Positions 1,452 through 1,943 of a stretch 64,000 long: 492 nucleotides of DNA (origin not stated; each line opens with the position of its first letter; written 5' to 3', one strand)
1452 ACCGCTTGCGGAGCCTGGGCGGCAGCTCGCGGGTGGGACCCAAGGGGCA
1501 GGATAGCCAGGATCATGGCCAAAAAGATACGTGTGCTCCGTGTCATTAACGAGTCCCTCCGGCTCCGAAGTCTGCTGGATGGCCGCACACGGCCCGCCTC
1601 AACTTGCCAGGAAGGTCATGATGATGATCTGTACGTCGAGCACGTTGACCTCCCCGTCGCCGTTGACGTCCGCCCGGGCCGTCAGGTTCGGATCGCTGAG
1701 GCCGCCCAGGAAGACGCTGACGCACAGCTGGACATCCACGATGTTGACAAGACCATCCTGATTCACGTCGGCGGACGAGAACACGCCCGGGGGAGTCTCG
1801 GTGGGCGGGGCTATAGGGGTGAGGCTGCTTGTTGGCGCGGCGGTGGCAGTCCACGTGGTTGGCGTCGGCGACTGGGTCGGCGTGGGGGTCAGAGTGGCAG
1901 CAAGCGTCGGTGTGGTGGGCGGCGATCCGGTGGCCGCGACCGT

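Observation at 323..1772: Adjacent dockerin and cohesin genes: a one-enzyme, membrane-tethered cellulosome-like module in a probable Chloroflexota genome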

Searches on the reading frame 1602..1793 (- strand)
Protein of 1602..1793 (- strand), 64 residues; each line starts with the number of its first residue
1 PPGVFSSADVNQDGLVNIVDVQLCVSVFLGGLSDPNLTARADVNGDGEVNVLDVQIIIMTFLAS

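Call 45: find_homologous_proteins(query=window:1602-1793:-, max_evalue=0.001)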
Query seq(64 aa) (64 aa): 32 proteins with E <= 0.001 among 35 candidates.
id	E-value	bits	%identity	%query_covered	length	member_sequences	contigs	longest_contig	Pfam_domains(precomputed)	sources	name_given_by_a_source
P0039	2.3e-16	76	64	92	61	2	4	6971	PF00404.25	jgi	-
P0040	1.0e-15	74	70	83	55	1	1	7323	PF00404.25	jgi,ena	-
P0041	2.1e-15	73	69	84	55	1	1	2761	PF00404.25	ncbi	ncbi:MAG: dockerin type I domain-containing protein [Chloroflexota bacterium]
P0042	3.4e-15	73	67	89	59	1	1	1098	PF00404.25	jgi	-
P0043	4.8e-15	72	65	86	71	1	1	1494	PF00404.25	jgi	-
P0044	1.9e-14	70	65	89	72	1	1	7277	PF00404.25,PF13517.13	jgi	jgi:hypothetical protein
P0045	4.6e-14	69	66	83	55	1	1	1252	PF00404.25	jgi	-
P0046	2.2e-13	67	60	86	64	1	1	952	PF00404.25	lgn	-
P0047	9.7e-13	65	70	73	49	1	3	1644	PF00404.25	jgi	jgi:hypothetical protein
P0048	1.4e-12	65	64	61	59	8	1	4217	PF00404.25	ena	-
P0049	1.5e-12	64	68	73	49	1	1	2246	PF00404.25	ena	-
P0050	2.2e-12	64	57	88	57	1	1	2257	PF00404.25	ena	-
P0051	2.2e-12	64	69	75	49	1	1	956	PF00404.25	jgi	jgi:hypothetical protein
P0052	4.5e-12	63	68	73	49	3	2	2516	PF00404.25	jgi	jgi:hypothetical protein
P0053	4.9e-12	63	69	55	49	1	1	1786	PF00404.25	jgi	-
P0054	1.7e-11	61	65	75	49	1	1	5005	PF00404.25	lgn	-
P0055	4.6e-11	60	62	73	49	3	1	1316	PF00404.25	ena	-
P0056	8.7e-11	59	64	70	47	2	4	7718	PF00404.25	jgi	jgi:hypothetical protein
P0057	8.7e-11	59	71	70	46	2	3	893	PF00404.25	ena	-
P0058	1.1e-10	59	67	70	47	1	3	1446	PF00404.25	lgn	-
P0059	1.9e-10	58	67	70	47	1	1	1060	PF00404.25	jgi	jgi:hypothetical protein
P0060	2.2e-10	58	66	50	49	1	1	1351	PF00404.25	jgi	jgi:hypothetical protein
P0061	2.3e-10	58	67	75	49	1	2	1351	PF00404.25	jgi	jgi:hypothetical protein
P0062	6.5e-10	56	65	72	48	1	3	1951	PF00404.25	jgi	jgi:hypothetical protein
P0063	7.4e-10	56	59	77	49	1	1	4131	PF00404.25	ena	-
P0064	8.1e-10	56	66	73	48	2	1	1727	PF00404.25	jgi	-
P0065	8.6e-10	56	64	70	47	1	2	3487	PF00404.25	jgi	jgi:hypothetical protein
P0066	4.7e-9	53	62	73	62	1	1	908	PF00404.25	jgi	jgi:hypothetical protein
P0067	1.1e-8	52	57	80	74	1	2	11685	PF00404.25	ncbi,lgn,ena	-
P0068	4.2e-8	50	58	75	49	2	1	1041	PF00404.25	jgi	jgi:hypothetical protein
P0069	5.7e-6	44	63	59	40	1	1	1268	PF00404.25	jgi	jgi:hypothetical protein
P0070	3.8e-4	38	49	86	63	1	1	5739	PF00404.25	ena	-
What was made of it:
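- Tried and rejected: Word-index search with the 64-aa dockerin (call 45).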

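Call 54: search_protein_representatives(protein=window:1602-1793:-)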
Query: 64 residues. Proteins with E-value up to 0.001 (for the whole library): 3130; up to 1e-10: 160; up to 1e-30: 15. The best 150 are listed.
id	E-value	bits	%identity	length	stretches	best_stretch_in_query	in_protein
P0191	6.8e-40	148.7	34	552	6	7-63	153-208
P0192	4.9e-39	146.0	39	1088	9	6-61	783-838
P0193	6.2e-37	139.4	36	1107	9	7-58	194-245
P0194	9.7e-37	138.8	36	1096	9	5-55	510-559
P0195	4.7e-36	136.6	38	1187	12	3-63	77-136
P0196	8.4e-36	135.8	37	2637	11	8-58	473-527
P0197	7.3e-34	129.7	40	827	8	3-62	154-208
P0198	1.6e-33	128.6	36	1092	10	7-61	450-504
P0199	3.5e-33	127.6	36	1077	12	5-55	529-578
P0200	7.9e-33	126.5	38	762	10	8-58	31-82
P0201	1.9e-31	122.1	35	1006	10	7-56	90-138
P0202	3.7e-31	121.2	36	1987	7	8-58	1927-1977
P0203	7.3e-31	120.3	34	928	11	2-57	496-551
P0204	7.9e-31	120.2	38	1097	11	6-57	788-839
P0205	8.4e-31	120.1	38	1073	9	8-58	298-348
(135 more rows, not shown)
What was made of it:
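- Many proteins with 6-23 tandem dockerins exist (call 54).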

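Call 56: search_protein_families(library=pfam, alignment_id=A4, max_evalue=0.001)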
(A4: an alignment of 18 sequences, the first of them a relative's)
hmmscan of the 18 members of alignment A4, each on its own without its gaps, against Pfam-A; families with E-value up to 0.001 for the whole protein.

A. member 1, P0215 (550 aa): 2 families
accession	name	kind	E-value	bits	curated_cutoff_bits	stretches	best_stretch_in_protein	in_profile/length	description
PF12708.12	Pect-lyase_RHGA_epim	-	9.5e-14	52.1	27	1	73-273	2-172/213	Rhamnogalacturonase A/epimerase, pectate lyase-like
PF00404.24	Dockerin_1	-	2.9e-13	50.2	22.9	1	494-545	2-54/57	Dockerin type I domain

B. families by the number of members that match (of 18 scanned): 20 families
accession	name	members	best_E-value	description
PF00404.24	Dockerin_1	18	2.5e-13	Dockerin type I domain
PF13229.12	Beta_helix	5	3.1e-25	Right handed beta helix region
PF05048.19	NosD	3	3.2e-16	Periplasmic copper-binding protein (NosD)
PF12708.12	Pect-lyase_RHGA_epim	2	9.5e-14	Rhamnogalacturonase A/epimerase, pectate lyase-like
PF13385.13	Laminin_G_3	2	2.4e-12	Concanavalin A-like lectin/glucanases superfamily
PF22842.2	Pel9A-like_beta_helix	2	1.7e-05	Pel9A-like, right handed beta helix region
PF02210.31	Laminin_G_2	2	3.1e-05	Laminin G domain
PF07995.17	GSDH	1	3.1e-25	Glucose / Sorbosone dehydrogenase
PF00082.27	Peptidase_S8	1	8.3e-19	Subtilase family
PF13570.13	Beta-prop_ACSF4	1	2.5e-17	Beta-alanine-activating enzyme, beta-propeller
PF13360.13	PQQ_2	1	3.6e-17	Outer membrane protein assembly factor BamB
PF00295.23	Glyco_hydro_28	1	4.7e-14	Glycosyl hydrolases family 28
PF07602.17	DUF1565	1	6.8e-10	Protein of unknown function (DUF1565)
PF01011.28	PQQ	1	1.7e-08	Glucose/ethanol/alcohol dehydrogenase, beta-propeller domain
PF01551.29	Peptidase_M23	1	1.5e-06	Peptidase family M23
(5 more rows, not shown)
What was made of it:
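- Other cargos with the same dockerin subtype include pectate-lyase-like beta-helices, GH28 and proteases, which are typical degradative exoenzymes (call 56).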

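Call 83: search_solved_structures(query=A7, max_evalue=0.1, show_alignments=2)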
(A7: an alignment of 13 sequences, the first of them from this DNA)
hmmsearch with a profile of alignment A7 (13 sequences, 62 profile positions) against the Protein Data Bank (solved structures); distinct sequences matched with E-value up to 0.1: 30.
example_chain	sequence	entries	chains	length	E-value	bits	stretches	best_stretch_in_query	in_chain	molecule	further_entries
4fl4_A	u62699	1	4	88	3.6e-06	29.9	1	4-54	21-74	Glycoside hydrolase family 9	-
2y3n_B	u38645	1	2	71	4.8e-06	29.5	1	4-49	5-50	CELLULOSOMAL FAMILY-48 PROCESSIVE GLYCOSIDE HYDROLASE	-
1clc_A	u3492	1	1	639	9e-05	25.4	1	5-53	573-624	ENDOGLUCANASE CELD; EC: 3.2.1.4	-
4cj0_A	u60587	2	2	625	0.00011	25.1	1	5-53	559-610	ENDOGLUCANASE D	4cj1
2ccl_B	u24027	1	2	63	0.00012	25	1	6-53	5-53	ENDO-1,4-BETA-XYLANASE Y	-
5k39_B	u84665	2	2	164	0.00012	25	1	10-58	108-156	Dockerin module from a protein of unknown function | Ig domain protein group 2 domain protein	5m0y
1ohz_B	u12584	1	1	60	0.00024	24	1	6-53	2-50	ENDO-1,4-BETA-XYLANASE Y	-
5nrk_B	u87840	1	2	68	0.00059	22.8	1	5-61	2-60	DocCel5: Type I dockerin repeat domain from A. cellulolyticus family 5 endoglucanase WP_01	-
6kg9_A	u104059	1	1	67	0.00059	22.8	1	5-56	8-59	And cellulose-binding endoglucanase family 9 CelL ortholog dockerin domain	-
4n5x_A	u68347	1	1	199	0.0019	21.2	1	5-48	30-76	Calcium-binding mitochondrial carrier protein SCaMC-1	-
1daq_A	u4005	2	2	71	0.0019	21.2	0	39-51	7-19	ENDOGLUCANASE SS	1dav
6kgc_B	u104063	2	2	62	0.002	21.1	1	5-56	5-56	And cellulose-binding endoglucanase family 9 CelL ortholog dockerin domain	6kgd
2mte_A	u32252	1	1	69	0.0022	21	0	39-51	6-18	Cellulose 1,4-beta-cellobiosidase (reducing end) CelS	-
5nrm_B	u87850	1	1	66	0.0023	20.9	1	5-61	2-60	DocCel5: Type I dockerin repeat domain from A. cellulolyticus family 5 endoglucanase WP_01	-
4zcu_A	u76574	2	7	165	0.0038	20.2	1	5-48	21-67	Calcium-binding mitochondrial carrier protein SCaMC-1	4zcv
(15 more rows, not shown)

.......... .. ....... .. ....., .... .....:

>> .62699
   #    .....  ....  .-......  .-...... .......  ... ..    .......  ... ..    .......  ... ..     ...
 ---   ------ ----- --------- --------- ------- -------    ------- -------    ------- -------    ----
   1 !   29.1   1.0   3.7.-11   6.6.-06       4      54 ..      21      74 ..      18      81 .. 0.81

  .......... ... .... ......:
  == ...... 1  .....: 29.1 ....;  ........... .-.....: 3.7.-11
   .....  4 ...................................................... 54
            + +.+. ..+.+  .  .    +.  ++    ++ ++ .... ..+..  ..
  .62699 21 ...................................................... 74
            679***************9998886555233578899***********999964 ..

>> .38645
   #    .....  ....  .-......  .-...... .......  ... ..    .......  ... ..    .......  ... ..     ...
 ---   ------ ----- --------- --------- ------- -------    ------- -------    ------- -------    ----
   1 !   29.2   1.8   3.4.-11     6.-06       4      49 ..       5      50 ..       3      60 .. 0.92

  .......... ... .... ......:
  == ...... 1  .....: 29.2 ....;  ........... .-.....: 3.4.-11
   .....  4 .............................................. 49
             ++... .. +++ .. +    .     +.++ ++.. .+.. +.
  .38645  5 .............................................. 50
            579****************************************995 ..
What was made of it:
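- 1602..1772 (-): Dockerin module (aa 2016-2072) with two F-hand Ca-binding repeats at the extreme C-terminus. A 13-sequence cassette-dockerin profile hits solved type I dockerins 4fl4_A, 2y3n_B and 1ohz_B at E 4e-6 to 2e-4 (call 83).
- On Dockerin type I (Pfam PF00404): The profile of 13 cassette dockerins hits 4fl4_A, 2y3n_B, 1ohz_B and 2ccl_B (call 83).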
